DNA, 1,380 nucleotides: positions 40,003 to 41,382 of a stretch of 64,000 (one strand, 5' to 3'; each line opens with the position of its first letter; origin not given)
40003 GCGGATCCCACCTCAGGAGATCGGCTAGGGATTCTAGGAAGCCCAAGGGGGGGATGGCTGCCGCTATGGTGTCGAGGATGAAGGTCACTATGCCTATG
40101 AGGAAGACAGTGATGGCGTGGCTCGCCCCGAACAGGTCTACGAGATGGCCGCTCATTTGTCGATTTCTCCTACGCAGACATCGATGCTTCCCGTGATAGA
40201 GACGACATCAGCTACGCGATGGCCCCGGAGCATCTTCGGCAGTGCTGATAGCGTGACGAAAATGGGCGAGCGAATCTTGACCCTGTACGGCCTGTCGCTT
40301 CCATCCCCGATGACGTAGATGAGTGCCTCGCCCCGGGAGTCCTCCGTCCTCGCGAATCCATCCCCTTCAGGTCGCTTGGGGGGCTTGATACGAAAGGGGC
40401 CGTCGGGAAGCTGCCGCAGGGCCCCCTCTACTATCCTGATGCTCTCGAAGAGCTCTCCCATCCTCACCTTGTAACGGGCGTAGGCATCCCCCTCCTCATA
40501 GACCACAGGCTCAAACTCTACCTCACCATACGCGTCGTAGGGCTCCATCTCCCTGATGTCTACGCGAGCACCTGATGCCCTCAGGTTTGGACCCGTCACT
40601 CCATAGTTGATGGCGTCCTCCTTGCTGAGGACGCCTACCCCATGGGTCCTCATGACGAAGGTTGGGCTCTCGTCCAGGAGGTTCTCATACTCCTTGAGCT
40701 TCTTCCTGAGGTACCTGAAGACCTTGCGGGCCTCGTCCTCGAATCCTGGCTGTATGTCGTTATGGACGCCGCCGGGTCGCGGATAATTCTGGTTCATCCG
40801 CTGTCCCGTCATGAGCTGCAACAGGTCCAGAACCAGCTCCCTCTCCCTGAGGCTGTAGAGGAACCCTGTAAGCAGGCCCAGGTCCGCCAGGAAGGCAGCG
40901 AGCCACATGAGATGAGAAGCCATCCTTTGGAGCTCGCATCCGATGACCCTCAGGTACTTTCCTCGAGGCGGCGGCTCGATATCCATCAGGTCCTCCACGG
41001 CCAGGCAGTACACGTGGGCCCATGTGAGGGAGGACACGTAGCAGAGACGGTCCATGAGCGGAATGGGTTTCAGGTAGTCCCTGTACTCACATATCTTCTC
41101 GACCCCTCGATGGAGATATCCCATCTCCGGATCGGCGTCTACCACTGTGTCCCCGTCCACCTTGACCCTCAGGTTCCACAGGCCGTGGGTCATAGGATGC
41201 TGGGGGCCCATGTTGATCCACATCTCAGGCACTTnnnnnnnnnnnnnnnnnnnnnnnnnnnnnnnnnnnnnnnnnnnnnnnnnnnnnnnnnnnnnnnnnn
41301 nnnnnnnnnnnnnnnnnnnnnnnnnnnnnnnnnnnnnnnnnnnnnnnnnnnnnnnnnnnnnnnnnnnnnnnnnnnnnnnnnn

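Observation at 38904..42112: Complex I-like operon lacking both Fe-S subunits NuoB and NuoI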

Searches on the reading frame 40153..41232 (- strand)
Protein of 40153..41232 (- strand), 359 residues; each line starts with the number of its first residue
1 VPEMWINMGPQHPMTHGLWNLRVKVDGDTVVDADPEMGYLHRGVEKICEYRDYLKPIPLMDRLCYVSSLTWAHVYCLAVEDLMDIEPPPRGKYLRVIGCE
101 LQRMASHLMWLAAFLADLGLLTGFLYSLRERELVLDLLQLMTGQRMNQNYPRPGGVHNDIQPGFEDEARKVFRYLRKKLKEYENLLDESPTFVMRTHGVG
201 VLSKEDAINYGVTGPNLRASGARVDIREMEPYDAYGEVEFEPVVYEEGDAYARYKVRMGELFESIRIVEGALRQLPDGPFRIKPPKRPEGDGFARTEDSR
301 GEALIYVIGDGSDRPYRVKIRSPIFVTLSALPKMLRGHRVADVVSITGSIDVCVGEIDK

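Call 4: search_protein_families(library=pfam, proteins=[window:40153-41232:-])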
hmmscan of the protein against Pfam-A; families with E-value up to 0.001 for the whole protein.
window:40153-41232:- (359 aa): 2 families
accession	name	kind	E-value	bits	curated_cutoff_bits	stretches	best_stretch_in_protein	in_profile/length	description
PF00346.24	Complex1_49kDa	-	6.9e-87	291.4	24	2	117-284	1-168/271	Respiratory-chain NADH dehydrogenase, 49 Kd subunit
PF00374.24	NiFeSe_Hases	-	4.5e-05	23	25.8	1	42-110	1-69/508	Nickel-dependent hydrogenase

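Call 7: find_related_loci(query=window:40153-41232:-, collection=genome_contigs, flank=10000)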
Query window:40153-41232:- (359 aa) in genome_contigs; peptide patterns used: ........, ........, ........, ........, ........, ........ (x = any residue, [..] = any of these).
82 stretches matched a pattern; 20 encode a relative of the query (tblastn E <= 1e-3); 19 distinct loci.
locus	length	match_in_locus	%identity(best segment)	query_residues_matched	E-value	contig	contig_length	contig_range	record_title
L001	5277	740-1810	85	3-359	0e+0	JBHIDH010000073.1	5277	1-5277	MAG: Thermoplasmata archaeon isolate Baj_3_bin.12 NODE_4389_length_5277_cov_13.425124, whole genome shotgun sequence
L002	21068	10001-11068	86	4-359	0e+0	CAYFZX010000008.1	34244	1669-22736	MAG TPA_asm: uncultured Methanomassiliicoccales archaeon isolate ERP108616_co2_132 genome assembly, contig: NODE_1524_le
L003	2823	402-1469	85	4-359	0e+0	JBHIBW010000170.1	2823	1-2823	MAG: Thermoplasmata archaeon isolate FS_3_bin.22 NODE_11703_length_2823_cov_6.196532, whole genome shotgun sequence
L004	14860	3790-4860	87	3-359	0e+0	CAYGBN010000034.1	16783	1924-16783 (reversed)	MAG TPA_asm: uncultured Methanomassiliicoccales archaeon isolate ERP108616_co2_28 genome assembly, contig: NODE_5438_len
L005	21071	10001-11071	84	3-359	0e+0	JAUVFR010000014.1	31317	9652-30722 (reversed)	MAG: Methanobacteriota archaeon isolate CSMAG_355 CSMAG_355_k127_15584511_length_31317_cov_15.2685, whole genome shotgun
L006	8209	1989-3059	85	3-359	0e+0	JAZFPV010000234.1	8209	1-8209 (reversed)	MAG: Thermoplasmata archaeon isolate MT2bin.10 MT2bin.10_234, whole genome shotgun sequence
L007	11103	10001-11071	85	3-359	0e+0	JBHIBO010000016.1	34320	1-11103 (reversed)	MAG: Thermoplasmata archaeon isolate K_1_bin.30 NODE_149_length_34320_cov_28.405049, whole genome shotgun sequence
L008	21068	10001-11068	83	4-359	0e+0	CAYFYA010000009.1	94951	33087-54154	MAG TPA_asm: uncultured Methanomassiliicoccales archaeon isolate ERP108616_co2_123 genome assembly, contig: NODE_146_len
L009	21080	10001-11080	61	1-359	6e-154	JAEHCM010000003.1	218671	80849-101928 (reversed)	MAG: Thermoplasmata archaeon isolate SG225.bin4 NODE_3_length_218671_cov_9.699479, whole genome shotgun sequence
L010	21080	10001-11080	61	1-359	7e-153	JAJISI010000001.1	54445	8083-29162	MAG: Thermoplasmatota archaeon isolate bin18 bin18_BA.02.16-18_bin.27.strict_1, whole genome shotgun sequence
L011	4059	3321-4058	89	4-249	2e-153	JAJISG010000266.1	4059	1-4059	MAG: Thermoplasmatota archaeon isolate bin292 bin292_SY.153.16-18_bin.14.orig_266, whole genome shotgun sequence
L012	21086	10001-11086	59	1-359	3e-142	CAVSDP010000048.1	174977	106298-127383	MAG: Methanomassiliicoccaceae archaeon isolate MFD02138.bin.2.15 genome assembly, contig: contig_69789, whole genome sho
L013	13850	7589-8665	91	1-359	0e+0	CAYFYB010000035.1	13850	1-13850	MAG TPA_asm: uncultured Methanomassiliicoccales archaeon isolate ERP108616_co2_1 genome assembly, contig: NODE_7513_leng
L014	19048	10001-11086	52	1-359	6e-129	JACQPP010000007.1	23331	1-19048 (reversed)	MAG: Methanobacteriota archaeon isolate NC_groundwater_1310_Ag_S-0.2um_68_50 S_p2_S4_coassembly_k141_321517, whole genom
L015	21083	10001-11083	56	1-359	2e-138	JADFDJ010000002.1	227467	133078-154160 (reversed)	MAG: Methanomassiliicoccus sp. isolate QR_Bin.16 NODE_2_length_227467_cov_50.6317, whole genome shotgun sequence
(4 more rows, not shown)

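Call 24: find_related_loci(query=A1, collection=genome_contigs, flank=6000)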
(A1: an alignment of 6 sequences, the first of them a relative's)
Query A1 (177 aa) in genome_contigs; peptide patterns used: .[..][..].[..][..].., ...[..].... (x = any residue, [..] = any of these).
600 stretches matched a pattern (row limit reached: there are more); 599 encode a relative of the query (tblastn E <= 1e-3); the best 80 are kept; 80 distinct loci.
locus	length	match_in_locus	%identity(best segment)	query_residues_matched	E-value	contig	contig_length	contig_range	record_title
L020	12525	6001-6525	61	2-172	3e-73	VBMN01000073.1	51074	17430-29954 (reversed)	MAG: Methanobacteriota archaeon isolate EA_24 14_0929_12_30cm_scaffold_308, whole genome shotgun sequence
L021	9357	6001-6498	54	2-171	6e-62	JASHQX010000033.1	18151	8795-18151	MAG: Thermoplasmata archaeon isolate JOPF086 JOPF_NEAR_contig_240655, whole genome shotgun sequence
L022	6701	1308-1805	54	2-171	1e-61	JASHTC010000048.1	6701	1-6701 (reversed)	MAG: Thermoplasmata archaeon isolate JOPF143 JOPF_A14C_contig_56679, whole genome shotgun sequence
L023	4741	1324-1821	54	2-171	2e-61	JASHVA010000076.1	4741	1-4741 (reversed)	MAG: Thermoplasmata archaeon isolate JOPF193 JOPF_N14C_contig_69684, whole genome shotgun sequence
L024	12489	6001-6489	54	2-168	2e-59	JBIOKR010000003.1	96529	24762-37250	MAG: Candidatus Lutacidiplasmatales archaeon isolate GcC5-34 k141_864593_length_96529_cov_53.0000, whole genome shotgun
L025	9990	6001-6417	60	35-171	1e-54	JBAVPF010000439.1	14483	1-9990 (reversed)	MAG: Acidimicrobiia bacterium isolate MFD02586_ilm_asm_bin11 k127_231186, whole genome shotgun sequence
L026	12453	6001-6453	58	25-174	1e-53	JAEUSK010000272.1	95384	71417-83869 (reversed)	MAG: bacterium isolate new MAG-301 k141_3950276, whole genome shotgun sequence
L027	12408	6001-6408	58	35-169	1e-52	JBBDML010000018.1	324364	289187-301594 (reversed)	MAG: Acidimicrobiia bacterium isolate LejiaB_65_21 Lejia_B_25_length_324364_cov_12, whole genome shotgun sequence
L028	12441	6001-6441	57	25-170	1e-52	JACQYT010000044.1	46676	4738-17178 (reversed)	MAG: Elusimicrobia bacterium isolate NC_groundwater_1548_Pr4_S-0.65um_54_32 SR1-18-Sp65_coassembly_scaffold_84490, whole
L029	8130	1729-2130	57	35-167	4e-52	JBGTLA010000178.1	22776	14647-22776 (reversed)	MAG: Acidimicrobiia bacterium isolate JTS-RE326 k141_8842790, whole genome shotgun sequence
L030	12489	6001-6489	52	23-176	7e-52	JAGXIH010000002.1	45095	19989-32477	MAG: Salegentibacter sp. isolate LH_M81 k141_65797, whole genome shotgun sequence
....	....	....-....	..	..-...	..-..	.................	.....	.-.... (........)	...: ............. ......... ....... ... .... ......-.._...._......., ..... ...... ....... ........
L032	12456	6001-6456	50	14-170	9e-52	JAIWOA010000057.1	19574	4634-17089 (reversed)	MAG: Calditerrivibrio sp. isolate W28 contig-93_1690.1, whole genome shotgun sequence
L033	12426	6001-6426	59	28-167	1e-51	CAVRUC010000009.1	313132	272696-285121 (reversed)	MAG: uncultured Chloroflexia bacterium isolate MFD02840.bin.1.240 genome assembly, contig: contig_41356, whole genome sh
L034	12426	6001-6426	58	38-177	1e-51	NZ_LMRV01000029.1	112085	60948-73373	Paenibacillus sp. Soil522 contig_16, whole genome shotgun sequence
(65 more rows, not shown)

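Call 27: find_encoding_contigs(protein=window:40153-41232:-, flank=2000, max_places=6)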
Protein window:40153-41232:- (359 aa): 2 contigs read that carry it; 1 place shown.
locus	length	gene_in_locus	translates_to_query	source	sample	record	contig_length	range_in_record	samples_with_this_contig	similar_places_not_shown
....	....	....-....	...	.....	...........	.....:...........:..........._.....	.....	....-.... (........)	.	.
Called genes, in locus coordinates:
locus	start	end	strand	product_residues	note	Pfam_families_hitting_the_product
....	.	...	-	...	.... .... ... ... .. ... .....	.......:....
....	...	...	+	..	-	-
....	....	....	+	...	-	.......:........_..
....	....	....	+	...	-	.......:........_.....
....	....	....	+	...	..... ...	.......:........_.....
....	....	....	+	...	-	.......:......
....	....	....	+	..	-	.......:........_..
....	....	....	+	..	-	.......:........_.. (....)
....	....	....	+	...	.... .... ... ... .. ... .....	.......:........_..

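Call 28: find_homologous_proteins(query=L020:6605-7444:+, max_evalue=1e-20)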
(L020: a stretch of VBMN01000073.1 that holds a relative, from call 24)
Query L020:6605-7444:+ (280 aa): 69 proteins with E <= 1e-20 among 423 candidates.
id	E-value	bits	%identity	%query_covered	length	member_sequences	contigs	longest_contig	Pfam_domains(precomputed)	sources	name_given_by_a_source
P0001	7.9e-234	792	69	100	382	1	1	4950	PF14697.12,PF17179.10,PF12837.13,PF13746.12,PF12798.13,PF13484.12,PF12838.13,PF13534.12,PF13459.12,PF12800.13,PF12797.13,PF00037.33,PF25160.2,PF13237.12,PF13183.12,PF13187.12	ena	-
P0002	2.4e-183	626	94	100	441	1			PF14697.12,PF12837.13,PF13484.12,PF12838.13,PF13534.12,PF13459.12,PF12800.13,PF08267.19,PF12797.13,PF00037.33,PF25160.2,PF13237.12,PF13183.12,PF13187.12,PF01717.25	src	-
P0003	1.8e-178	610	90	100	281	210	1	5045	PF14697.12,PF12837.13,PF12798.13,PF13484.12,PF12838.13,PF13534.12,PF12800.13,PF12797.13,PF00037.33,PF25160.2,PF13237.12,PF13183.12,PF13187.12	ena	-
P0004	9.4e-163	558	83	100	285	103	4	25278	PF14697.12,PF12837.13,PF13746.12,PF12798.13,PF13484.12,PF12838.13,PF13534.12,PF13459.12,PF12800.13,PF12797.13,PF00037.33,PF25160.2,PF13237.12,PF13183.12,PF13187.12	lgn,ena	-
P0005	6.7e-162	556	83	99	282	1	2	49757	PF14697.12,PF12837.13,PF13746.12,PF13484.12,PF12838.13,PF13534.12,PF13459.12,PF12800.13,PF12797.13,PF00037.33,PF25160.2,PF13237.12,PF13183.12,PF13187.12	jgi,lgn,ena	-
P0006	9.4e-152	522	96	80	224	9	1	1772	PF14697.12,PF12837.13,PF12798.13,PF13484.12,PF12838.13,PF13534.12,PF12800.13,PF12797.13,PF00037.33,PF25160.2,PF13237.12,PF13183.12,PF13187.12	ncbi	ncbi:MAG: 4Fe-4S binding protein, partial [Thermoplasmata archaeon]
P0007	2.6e-150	518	79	100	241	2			PF14697.12,PF12837.13,PF13746.12,PF12798.13,PF13484.12,PF12838.13,PF13534.12,PF12800.13,PF12797.13,PF00037.33,PF25160.2,PF13237.12,PF13183.12,PF13187.12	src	-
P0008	1.1e-147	509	77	99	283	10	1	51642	PF14697.12,PF12837.13,PF13746.12,PF13484.12,PF12838.13,PF13534.12,PF13459.12,PF12800.13,PF12797.13,PF00037.33,PF25160.2,PF13237.12,PF13183.12,PF13187.12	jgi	-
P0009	2.6e-141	488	78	100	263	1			PF14697.12,PF12797.13,PF12837.13,PF00037.33,PF13484.12,PF12838.13,PF13534.12,PF13237.12,PF13183.12,PF12800.13,PF13187.12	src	-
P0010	9.7e-140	483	75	93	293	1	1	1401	PF14697.12,PF17179.10,PF12837.13,PF13484.12,PF12838.13,PF13534.12,PF13459.12,PF12800.13,PF12797.13,PF00037.33,PF25160.2,PF13237.12,PF13183.12,PF13187.12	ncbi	-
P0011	9.1e-139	480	78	96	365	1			PF14697.12,PF12837.13,PF13484.12,PF12838.13,PF13534.12,PF08267.19,PF12797.13,PF00037.33,PF25160.2,PF13237.12,PF13183.12,PF13187.12,PF01717.25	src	-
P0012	9.3e-135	467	70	100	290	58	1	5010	PF14697.12,PF12837.13,PF13484.12,PF12838.13,PF13534.12,PF12800.13,PF12797.13,PF00037.33,PF25160.2,PF13237.12,PF13183.12,PF13187.12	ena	-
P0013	1.8e-133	462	72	93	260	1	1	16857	PF14697.12,PF17179.10,PF12837.13,PF13746.12,PF12798.13,PF13484.12,PF12838.13,PF13534.12,PF13459.12,PF12800.13,PF12797.13,PF00037.33,PF25160.2,PF13237.12,PF13183.12,PF13187.12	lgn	-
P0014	7.6e-131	454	71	100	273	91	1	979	PF14697.12,PF17179.10,PF12837.13,PF13746.12,PF12798.13,PF13484.12,PF12838.13,PF13534.12,PF12800.13,PF12797.13,PF00037.33,PF25160.2,PF13237.12,PF13183.12,PF13187.12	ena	-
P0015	3.1e-129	448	70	100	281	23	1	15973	PF14697.12,PF17179.10,PF12837.13,PF13746.12,PF13484.12,PF12838.13,PF13534.12,PF12800.13,PF12797.13,PF00037.33,PF25160.2,PF13237.12,PF13183.12,PF13187.12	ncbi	-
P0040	3.3e-95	337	57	96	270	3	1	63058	PF14697.12,PF12837.13,PF13484.12,PF12838.13,PF13534.12,PF12800.13,PF12797.13,PF00037.33,PF25160.2,PF13237.12,PF13183.12,PF13187.12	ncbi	ncbi:MAG: 4Fe-4S binding protein [Thermoplasmata archaeon]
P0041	1.6e-94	334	55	98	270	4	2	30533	PF14697.12,PF17179.10,PF12837.13,PF12798.13,PF13484.12,PF12838.13,PF13534.12,PF12800.13,PF12797.13,PF00037.33,PF25160.2,PF13237.12,PF13183.12,PF13187.12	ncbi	ncbi:MAG: 4Fe-4S binding protein [Thermoplasmata archaeon]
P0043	7.3e-92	326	59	83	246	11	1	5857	PF14697.12,PF12837.13,PF13746.12,PF13484.12,PF12838.13,PF13534.12,PF12800.13,PF12797.13,PF00037.33,PF25160.2,PF13237.12,PF13183.12,PF13370.12,PF13187.12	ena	-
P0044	1.1e-91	325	62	81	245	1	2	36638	PF14697.12,PF17179.10,PF12837.13,PF12798.13,PF13484.12,PF12838.13,PF13534.12,PF12800.13,PF12797.13,PF00037.33,PF25160.2,PF13237.12,PF13183.12,PF13187.12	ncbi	-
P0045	1.8e-91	324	60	83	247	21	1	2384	PF14697.12,PF12837.13,PF12798.13,PF13484.12,PF12838.13,PF13534.12,PF12800.13,PF12797.13,PF00037.33,PF25160.2,PF13237.12,PF13183.12,PF13370.12,PF13187.12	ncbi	ncbi:MAG: 4Fe-4S binding protein [Thermoplasmata archaeon]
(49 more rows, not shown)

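Call 29: find_encoding_contigs(protein=P0040, flank=6000, max_places=4)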
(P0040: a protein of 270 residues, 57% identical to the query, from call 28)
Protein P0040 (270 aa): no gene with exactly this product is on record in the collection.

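Call 30: find_encoding_contigs(protein=P0041, flank=6000, max_places=4)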
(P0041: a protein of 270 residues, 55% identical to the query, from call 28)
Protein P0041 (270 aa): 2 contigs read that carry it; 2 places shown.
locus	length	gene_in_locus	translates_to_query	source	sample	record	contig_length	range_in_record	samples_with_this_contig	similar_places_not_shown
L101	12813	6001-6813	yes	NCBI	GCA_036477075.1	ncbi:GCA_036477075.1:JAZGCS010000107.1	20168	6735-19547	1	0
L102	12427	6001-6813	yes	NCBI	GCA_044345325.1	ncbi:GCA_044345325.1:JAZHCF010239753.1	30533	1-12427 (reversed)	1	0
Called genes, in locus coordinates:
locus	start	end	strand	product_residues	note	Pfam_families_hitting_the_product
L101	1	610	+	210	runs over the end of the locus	PF01596:Methyltransf_3, PF08241:Methyltransf_11 (faint), PF01135:PCMT (weak), PF13847:Methyltransf_31 (weak), PF13578:Methyltransf_24, PF13649:Methyltransf_25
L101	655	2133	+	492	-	PF00171:Aldedh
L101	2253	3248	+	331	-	PF08271:Zn_Ribbon_TF, PF00382:TFIIB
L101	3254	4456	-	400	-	PF01978:TrmB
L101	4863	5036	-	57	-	-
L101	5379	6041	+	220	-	PF01058:Oxidored_q6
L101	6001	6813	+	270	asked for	PF12797:Fer4_2 (weak), PF13237:Fer4_10, PF00037:Fer4 (weak), PF12838:Fer4_7, PF13183:Fer4_8 (weak), PF14697:Fer4_21, PF12838:Fer4_7, PF13187:Fer4_9, +9 more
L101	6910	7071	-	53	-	-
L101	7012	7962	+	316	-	PF00296:Bac_luciferase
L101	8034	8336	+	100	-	PF01883:FeS_assembly_P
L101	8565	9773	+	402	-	PF00037:Fer4 (faint), PF13183:Fer4_8, PF13187:Fer4_9 (faint), PF12838:Fer4_7, PF13534:Fer4_17, PF02754:CCG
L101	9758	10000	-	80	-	-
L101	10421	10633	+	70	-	-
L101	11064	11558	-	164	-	PF08617:CGI-121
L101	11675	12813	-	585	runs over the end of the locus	PF00270:DEAD (weak), PF00271:Helicase_C, PF20470:HTH_61 (weak), PF21280:Helicase_dom4_arc, PF14520:HHH_5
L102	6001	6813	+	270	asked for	PF12797:Fer4_2 (weak), PF13237:Fer4_10, PF00037:Fer4 (weak), PF12838:Fer4_7, PF13183:Fer4_8 (weak), PF14697:Fer4_21, PF12838:Fer4_7, PF13187:Fer4_9, +9 more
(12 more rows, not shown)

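Call 31: find_encoding_contigs(protein=P0044, flank=6000, max_places=4)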
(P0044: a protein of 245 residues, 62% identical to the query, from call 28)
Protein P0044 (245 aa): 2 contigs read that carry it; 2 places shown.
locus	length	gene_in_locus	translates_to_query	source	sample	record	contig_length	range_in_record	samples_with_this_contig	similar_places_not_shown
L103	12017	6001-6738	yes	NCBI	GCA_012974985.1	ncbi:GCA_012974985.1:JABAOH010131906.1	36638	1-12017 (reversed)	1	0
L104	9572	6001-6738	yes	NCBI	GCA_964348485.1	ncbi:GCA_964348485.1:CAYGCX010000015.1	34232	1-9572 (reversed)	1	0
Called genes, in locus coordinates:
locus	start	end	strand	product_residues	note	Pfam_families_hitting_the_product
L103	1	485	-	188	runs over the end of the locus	PF13560:HTH_31, PF13744:HTH_37 (weak), PF01381:HTH_3, PF00571:CBS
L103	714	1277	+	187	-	PF01135:PCMT (weak), PF01596:Methyltransf_3, PF13847:Methyltransf_31 (weak), PF13649:Methyltransf_25 (weak), PF13578:Methyltransf_24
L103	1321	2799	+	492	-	PF00171:Aldedh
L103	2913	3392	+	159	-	-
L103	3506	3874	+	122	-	PF00382:TFIIB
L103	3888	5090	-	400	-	PF01978:TrmB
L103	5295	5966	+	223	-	PF01058:Oxidored_q6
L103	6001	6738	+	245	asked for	PF00037:Fer4 (weak), PF12797:Fer4_2 (weak), PF13183:Fer4_8 (weak), PF13237:Fer4_10, PF12838:Fer4_7, PF14697:Fer4_21, PF12838:Fer4_7, PF13187:Fer4_9, +9 more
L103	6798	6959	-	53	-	-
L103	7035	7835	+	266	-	PF00296:Bac_luciferase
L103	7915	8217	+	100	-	PF01883:FeS_assembly_P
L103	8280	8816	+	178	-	-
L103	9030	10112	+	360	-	PF13183:Fer4_8 (weak), PF02754:CCG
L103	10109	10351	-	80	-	-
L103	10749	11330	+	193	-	-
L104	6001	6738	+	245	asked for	PF00037:Fer4 (weak), PF12797:Fer4_2 (weak), PF13183:Fer4_8 (weak), PF13237:Fer4_10, PF12838:Fer4_7, PF14697:Fer4_21, PF12838:Fer4_7, PF13187:Fer4_9, +9 more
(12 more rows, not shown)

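Call 32: find_related_loci(query=P0041, collection=genome_contigs, flank=6000)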
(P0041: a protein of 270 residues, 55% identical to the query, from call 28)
Query P0041 (270 aa) in genome_contigs; peptide patterns used: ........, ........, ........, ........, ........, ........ (x = any residue, [..] = any of these).
222 stretches matched a pattern; 181 encode a relative of the query (tblastn E <= 1e-3); the best 80 are kept; 80 distinct loci.
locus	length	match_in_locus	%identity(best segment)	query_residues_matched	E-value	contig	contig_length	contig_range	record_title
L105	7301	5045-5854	100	1-270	0e+0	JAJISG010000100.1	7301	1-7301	MAG: Thermoplasmatota archaeon isolate bin292 bin292_SY.153.16-18_bin.14.orig_100, whole genome shotgun sequence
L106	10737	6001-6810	88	1-270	5e-167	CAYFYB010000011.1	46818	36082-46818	MAG TPA_asm: uncultured Methanomassiliicoccales archaeon isolate ERP108616_co2_1 genome assembly, contig: NODE_823_lengt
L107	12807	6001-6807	83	2-270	1e-157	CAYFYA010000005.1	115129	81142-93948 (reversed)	MAG TPA_asm: uncultured Methanomassiliicoccales archaeon isolate ERP108616_co2_123 genome assembly, contig: NODE_86_leng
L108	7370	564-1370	85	1-270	3e-155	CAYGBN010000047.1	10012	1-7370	MAG TPA_asm: uncultured Methanomassiliicoccales archaeon isolate ERP108616_co2_28 genome assembly, contig: NODE_12667_le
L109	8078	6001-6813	83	2-270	1e-152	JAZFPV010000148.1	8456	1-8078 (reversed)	MAG: Thermoplasmata archaeon isolate MT2bin.10 MT2bin.10_148, whole genome shotgun sequence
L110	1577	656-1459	82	2-267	5e-165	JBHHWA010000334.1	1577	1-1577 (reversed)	MAG: Thermoplasmata archaeon isolate S.3.sp3_bin.18 NODE_18716_length_1577_cov_10.019054, whole genome shotgun sequence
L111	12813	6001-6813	81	2-270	7e-151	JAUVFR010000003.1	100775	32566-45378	MAG: Methanobacteriota archaeon isolate CSMAG_355 CSMAG_355_k127_307245_length_100775_cov_16.0733, whole genome shotgun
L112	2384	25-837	81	2-270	2e-160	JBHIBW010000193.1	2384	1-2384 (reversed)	MAG: Thermoplasmata archaeon isolate FS_3_bin.22 NODE_17131_length_2384_cov_9.832117, whole genome shotgun sequence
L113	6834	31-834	80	2-267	1e-148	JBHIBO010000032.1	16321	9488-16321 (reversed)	MAG: Thermoplasmata archaeon isolate K_1_bin.30 NODE_651_length_16321_cov_29.713636, whole genome shotgun sequence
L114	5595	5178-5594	83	2-243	6e-73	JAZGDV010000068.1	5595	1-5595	MAG: Thermoplasmata archaeon isolate SCS3bin.52 SCS3bin.52_68, whole genome shotgun sequence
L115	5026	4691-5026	88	2-113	1e-62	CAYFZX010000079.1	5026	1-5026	MAG TPA_asm: uncultured Methanomassiliicoccales archaeon isolate ERP108616_co2_132 genome assembly, contig: NODE_36713_l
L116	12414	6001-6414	31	23-269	2e-17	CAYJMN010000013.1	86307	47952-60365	MAG TPA_asm: uncultured Chromatiales bacterium isolate ERP124720_co1_202 genome assembly, contig: NODE_390_length_86307_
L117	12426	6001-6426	32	1-237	4e-17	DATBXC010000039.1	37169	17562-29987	MAG TPA_asm: Thermoplasmata archaeon isolate SMAG_U7557 k141_1549065, whole genome shotgun sequence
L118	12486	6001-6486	29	3-268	6e-17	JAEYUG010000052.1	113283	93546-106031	MAG: Bacteroidetes bacterium isolate OH_CBlB_161 k127_3053065, whole genome shotgun sequence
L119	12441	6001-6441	29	23-246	8e-17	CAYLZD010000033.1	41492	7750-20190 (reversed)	MAG TPA_asm: uncultured Chromatiales bacterium isolate binchicken_co22_119 genome assembly, contig: NODE_983_length_4149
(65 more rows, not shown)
